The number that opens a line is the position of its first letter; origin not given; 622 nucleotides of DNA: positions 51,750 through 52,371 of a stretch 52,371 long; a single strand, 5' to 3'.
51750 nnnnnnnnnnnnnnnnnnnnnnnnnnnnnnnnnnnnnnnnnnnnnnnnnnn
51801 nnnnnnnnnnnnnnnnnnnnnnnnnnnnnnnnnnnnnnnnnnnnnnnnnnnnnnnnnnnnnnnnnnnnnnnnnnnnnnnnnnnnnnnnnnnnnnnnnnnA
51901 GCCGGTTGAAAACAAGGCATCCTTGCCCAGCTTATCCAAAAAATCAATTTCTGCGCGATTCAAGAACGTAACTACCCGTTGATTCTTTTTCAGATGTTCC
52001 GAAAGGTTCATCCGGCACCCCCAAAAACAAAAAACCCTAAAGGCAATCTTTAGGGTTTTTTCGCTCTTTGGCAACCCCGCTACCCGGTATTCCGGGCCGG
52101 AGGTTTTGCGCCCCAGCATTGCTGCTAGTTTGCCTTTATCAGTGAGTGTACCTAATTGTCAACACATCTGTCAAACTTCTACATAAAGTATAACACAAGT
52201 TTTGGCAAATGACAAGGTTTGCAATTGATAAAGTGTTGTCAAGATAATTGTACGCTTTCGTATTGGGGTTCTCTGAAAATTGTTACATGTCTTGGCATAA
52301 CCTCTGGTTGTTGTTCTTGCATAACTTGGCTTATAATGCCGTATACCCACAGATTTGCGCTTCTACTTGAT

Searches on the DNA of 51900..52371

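Call 83: search_rna_families(source=window, start=51900, end=52371, threshold=gathering, show_alignments=2)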
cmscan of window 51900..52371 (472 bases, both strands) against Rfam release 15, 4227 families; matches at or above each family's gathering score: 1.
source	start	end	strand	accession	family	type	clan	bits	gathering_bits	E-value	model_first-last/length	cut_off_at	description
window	52066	52143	-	RF03167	c-di-GMP-I-GGC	Cis-reg; riboswitch;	CL00126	64.7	59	3.9e-15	1-80/80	no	c-di-GMP-I-GGC riboswitch aptamer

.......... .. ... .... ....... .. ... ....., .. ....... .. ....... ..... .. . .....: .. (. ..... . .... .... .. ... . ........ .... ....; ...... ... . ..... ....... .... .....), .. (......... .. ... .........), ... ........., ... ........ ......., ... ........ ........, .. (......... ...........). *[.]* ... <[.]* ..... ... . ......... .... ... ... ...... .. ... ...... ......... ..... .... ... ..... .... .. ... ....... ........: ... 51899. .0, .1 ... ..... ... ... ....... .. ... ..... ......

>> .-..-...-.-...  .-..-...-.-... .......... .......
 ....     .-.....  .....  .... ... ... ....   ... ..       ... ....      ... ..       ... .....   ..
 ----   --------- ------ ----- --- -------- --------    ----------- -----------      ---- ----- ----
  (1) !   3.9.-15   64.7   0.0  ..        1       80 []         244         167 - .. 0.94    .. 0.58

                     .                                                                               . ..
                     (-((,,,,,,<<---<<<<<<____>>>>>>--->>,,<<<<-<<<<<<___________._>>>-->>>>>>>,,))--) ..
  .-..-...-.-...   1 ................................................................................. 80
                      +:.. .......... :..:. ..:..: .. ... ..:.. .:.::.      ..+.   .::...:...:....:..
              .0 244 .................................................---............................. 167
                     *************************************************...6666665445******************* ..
